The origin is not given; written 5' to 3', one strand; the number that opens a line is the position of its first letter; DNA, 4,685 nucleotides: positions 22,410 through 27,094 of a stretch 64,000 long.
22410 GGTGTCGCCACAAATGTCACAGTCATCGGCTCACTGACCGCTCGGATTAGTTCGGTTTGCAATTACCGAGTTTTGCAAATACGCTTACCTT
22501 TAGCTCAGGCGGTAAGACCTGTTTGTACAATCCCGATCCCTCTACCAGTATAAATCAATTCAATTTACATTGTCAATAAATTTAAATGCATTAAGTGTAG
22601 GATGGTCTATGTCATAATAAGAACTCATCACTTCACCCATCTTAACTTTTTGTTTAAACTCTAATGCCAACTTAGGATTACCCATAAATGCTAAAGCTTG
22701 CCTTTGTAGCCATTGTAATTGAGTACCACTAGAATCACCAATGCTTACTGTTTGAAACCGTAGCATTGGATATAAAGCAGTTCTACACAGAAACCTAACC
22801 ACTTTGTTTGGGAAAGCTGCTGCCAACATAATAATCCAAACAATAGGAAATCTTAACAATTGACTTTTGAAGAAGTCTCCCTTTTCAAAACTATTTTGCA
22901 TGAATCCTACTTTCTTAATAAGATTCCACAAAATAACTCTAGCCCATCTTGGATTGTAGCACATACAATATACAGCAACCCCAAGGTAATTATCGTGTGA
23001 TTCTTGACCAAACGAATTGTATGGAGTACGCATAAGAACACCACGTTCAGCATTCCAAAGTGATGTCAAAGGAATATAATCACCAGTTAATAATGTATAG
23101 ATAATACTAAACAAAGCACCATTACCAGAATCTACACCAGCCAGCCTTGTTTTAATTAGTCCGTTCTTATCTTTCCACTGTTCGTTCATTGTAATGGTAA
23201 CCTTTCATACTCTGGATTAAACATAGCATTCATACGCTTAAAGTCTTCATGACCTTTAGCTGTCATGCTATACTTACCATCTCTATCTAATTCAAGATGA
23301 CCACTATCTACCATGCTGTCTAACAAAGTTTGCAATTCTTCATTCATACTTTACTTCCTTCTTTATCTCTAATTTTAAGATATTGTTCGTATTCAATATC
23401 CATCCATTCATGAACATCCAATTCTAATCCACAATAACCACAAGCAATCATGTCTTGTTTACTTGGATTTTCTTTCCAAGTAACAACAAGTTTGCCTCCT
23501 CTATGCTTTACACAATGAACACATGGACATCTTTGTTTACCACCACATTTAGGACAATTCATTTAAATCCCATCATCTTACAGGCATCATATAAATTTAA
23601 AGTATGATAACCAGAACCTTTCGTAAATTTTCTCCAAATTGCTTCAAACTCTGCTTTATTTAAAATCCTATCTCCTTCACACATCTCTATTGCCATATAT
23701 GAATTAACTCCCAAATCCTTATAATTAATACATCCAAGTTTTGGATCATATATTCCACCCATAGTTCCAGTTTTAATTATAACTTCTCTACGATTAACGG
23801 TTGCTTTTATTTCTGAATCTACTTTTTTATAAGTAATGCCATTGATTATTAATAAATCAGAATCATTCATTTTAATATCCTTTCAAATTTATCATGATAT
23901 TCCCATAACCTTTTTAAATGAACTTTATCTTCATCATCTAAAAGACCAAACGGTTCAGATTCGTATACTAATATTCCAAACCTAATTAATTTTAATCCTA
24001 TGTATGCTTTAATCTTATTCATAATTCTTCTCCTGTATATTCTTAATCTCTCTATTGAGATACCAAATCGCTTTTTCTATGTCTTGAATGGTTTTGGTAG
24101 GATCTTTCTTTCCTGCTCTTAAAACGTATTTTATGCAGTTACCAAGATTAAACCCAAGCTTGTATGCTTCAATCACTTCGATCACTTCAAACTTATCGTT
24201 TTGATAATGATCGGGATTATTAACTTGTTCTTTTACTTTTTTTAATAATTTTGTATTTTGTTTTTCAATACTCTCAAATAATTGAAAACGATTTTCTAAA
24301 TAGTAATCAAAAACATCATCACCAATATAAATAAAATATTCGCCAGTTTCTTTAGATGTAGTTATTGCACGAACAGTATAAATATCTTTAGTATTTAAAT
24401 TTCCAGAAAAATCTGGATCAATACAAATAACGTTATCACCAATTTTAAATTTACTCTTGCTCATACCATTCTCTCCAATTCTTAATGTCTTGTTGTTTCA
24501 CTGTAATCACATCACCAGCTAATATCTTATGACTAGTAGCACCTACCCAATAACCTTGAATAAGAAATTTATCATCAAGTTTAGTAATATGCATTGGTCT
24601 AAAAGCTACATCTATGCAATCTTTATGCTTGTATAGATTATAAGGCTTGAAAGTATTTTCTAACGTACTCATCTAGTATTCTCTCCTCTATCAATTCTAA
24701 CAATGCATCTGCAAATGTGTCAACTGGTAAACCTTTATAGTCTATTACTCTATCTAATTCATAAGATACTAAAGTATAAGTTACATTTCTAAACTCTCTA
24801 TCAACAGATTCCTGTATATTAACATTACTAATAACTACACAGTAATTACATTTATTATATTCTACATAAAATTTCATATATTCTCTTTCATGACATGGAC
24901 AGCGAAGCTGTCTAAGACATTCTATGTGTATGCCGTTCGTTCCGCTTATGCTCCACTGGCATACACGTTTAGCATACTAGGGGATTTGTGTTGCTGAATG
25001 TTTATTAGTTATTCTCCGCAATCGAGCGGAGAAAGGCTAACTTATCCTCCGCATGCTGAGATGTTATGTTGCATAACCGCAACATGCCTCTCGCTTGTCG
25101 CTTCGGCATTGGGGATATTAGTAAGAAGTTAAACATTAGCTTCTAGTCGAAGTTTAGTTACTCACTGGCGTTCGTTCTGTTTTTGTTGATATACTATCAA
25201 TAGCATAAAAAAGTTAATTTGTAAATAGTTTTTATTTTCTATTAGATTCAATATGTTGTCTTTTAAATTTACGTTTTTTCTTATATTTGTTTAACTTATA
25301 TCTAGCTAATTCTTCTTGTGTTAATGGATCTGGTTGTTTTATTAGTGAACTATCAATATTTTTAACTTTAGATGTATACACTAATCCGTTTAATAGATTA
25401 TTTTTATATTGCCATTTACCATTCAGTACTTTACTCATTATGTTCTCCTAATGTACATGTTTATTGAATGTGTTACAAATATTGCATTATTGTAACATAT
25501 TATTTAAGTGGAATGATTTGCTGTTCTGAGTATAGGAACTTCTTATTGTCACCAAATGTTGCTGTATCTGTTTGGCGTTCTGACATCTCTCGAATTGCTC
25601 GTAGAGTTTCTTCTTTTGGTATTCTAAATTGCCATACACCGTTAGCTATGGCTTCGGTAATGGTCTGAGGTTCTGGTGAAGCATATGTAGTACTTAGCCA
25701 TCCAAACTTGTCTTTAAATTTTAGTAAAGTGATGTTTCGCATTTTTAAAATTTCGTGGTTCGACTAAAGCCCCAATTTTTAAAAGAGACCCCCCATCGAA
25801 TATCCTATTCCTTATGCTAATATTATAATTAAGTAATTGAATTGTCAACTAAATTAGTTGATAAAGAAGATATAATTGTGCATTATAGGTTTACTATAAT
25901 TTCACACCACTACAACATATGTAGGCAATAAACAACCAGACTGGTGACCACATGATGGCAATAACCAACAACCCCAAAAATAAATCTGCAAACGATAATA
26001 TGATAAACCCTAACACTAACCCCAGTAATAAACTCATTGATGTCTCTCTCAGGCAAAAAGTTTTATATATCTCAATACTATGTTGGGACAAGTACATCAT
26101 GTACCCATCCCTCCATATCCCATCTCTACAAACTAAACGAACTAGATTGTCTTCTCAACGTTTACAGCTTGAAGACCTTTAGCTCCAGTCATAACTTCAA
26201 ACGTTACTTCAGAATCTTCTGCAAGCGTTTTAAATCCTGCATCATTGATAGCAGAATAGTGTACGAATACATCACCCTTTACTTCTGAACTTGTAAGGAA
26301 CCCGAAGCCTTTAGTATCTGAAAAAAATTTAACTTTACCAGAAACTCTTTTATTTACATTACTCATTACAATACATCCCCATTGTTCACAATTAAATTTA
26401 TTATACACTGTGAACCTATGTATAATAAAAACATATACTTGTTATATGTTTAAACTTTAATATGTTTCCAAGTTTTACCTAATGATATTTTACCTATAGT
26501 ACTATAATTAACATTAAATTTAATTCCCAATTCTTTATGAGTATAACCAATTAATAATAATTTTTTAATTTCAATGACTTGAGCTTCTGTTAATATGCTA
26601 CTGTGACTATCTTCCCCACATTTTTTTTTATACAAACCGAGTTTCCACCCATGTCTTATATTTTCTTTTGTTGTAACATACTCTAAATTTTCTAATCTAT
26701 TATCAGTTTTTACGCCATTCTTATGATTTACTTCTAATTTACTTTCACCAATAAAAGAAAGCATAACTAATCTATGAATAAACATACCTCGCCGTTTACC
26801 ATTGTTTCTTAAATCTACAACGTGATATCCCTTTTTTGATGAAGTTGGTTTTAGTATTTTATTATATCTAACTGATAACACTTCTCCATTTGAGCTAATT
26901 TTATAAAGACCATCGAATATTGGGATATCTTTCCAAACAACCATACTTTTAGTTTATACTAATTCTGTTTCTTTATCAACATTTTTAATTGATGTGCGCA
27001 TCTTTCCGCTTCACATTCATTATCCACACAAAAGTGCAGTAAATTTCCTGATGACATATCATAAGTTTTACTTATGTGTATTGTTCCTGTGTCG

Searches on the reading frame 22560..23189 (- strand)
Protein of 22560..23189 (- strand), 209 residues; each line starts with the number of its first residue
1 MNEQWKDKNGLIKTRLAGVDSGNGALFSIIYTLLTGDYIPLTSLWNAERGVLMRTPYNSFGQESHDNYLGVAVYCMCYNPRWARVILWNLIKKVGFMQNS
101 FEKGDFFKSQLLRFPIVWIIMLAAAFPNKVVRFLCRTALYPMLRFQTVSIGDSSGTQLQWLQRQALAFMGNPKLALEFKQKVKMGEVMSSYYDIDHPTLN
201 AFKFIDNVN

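Call 22: search_protein_families(library=pfam, proteins=[window:22560-23189:-], max_evalue=0.01)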
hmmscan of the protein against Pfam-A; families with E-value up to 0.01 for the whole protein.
window:22560-23189:- (209 aa): 0 families

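Call 31: find_encoding_contigs(protein=window:22560-23189:-, flank=10000, max_places=1)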
Protein window:22560-23189:- (209 aa): 6 contigs read that carry it; 1 place shown.
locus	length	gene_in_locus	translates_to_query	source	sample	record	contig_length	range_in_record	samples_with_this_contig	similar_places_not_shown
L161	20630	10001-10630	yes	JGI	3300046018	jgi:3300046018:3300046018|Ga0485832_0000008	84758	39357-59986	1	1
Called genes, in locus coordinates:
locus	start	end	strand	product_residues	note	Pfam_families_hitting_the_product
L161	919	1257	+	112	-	-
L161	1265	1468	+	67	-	-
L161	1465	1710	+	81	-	-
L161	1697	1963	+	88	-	-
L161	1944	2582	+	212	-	PF17338:GP88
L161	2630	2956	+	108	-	-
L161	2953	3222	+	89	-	-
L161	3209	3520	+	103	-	-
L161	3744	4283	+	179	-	PF06067:DUF932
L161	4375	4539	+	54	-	-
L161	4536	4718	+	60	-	-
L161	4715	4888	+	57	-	-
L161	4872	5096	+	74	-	-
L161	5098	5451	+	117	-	-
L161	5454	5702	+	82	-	-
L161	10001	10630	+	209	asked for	-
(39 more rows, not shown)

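Call 32: search_protein_families(library=phrogs, proteins=[window:22560-23189:-], max_evalue=0.01)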
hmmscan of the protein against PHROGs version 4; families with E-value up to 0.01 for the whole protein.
window:22560-23189:- (209 aa): 0 families

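Call 59: search_protein_families(library=phrogs, alignment_id=A1, max_evalue=0.001)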
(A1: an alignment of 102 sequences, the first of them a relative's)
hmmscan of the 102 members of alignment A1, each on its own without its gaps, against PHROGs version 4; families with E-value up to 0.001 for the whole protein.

A. member 1, L161:919-1257:+ (112 aa): 0 families

B. families by the number of members that match (of 102 scanned): 72 families (the first 25 are shown)
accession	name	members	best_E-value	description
phrog_8206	-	2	1.5e-10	-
phrog_236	-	1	2.6e-26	nucleotide kinase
phrog_1858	-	1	2e-24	tail fiber protein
phrog_4897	-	1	4.1e-24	kinase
phrog_523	-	1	6.1e-24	tail collar fiber protein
phrog_19618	-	1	1.3e-22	tail collar protein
phrog_1689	-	1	7.5e-22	nucleotide kinase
phrog_327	-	1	2.5e-21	tail protein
phrog_9116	-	1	5.6e-21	tail protein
phrog_4943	-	1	1.7e-19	-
phrog_25747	-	1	2.1e-19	tail fiber protein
phrog_729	-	1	4.1e-19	cold shock protein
phrog_4472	-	1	8.2e-19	nucleotide kinase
phrog_8676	-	1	1.4e-18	-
phrog_38759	-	1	1.2e-17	-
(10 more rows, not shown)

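Call 95: search_protein_families(library=ncbifam, alignment_id=A1, max_evalue=0.05)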
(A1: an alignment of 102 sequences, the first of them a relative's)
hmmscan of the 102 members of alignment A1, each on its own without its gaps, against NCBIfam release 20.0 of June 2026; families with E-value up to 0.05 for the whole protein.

A. member 1, L161:919-1257:+ (112 aa): 0 families

B. families by the number of members that match (of 102 scanned): 40 families (the first 25 are shown)
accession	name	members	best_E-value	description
NF049933.1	TransAntitermCspE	1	2.6e-24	transcription antiterminator/RNA stability regulator CspE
NF008190.0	PRK10943.1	1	1.7e-22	cold shock-like protein CspC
NF007062.0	PRK09507.1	1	1.9e-22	transcription antiterminator/RNA stability regulator CspE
TIGR02381.1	cspD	1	2.9e-19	cold shock domain-containing protein CspD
NF007679.0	PRK10354.1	1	5.6e-19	RNA chaperone/antiterminator CspA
NF007378.0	PRK09890.1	1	1.1e-15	cold shock protein CspG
NF011574.0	PRK14998.1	1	1e-12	cold shock-like protein CspD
NF007405.0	PRK09937.1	1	1.3e-12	cold shock-like protein CspD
NF038236.1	retron_eff_Se72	1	3.7e-11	retron Se72 family effector protein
NF012007.0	PRK15463.1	1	1.8e-07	cold shock-like protein CspF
TIGR03296.1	M6dom_TIGR03296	1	1.2e-05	M6 family metalloprotease domain-containing protein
NF012008.0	PRK15464.1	1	0.00011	cold shock-like protein CspH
NF041910.1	HVO_0416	1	0.001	HVO_0416 family zinc finger protein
TIGR02861.1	SASP_H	1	0.0024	H-type small acid-soluble spore protein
NF047408.1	SA0632_fam_LP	1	0.0036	SA0632 family lipoprotein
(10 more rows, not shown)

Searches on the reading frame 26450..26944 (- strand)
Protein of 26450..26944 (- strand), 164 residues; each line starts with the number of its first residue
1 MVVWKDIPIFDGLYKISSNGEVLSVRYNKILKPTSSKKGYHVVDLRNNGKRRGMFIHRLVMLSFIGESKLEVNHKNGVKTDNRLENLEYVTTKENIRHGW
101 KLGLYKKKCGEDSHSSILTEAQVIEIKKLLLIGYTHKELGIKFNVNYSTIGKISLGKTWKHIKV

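Call 22: search_protein_families(library=pfam, proteins=[window:26450-26944:-], max_evalue=0.01)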
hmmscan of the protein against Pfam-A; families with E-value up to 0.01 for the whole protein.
window:26450-26944:- (164 aa): 2 families
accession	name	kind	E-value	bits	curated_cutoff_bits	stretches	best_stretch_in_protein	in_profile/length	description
PF07463.16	NUMOD4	-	3.7e-12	46.7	23.4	1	3-46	2-49/49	NUMOD4 motif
PF13392.12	HNH_3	-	2.4e-11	43.5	24.8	1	56-95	3-44/46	HNH endonuclease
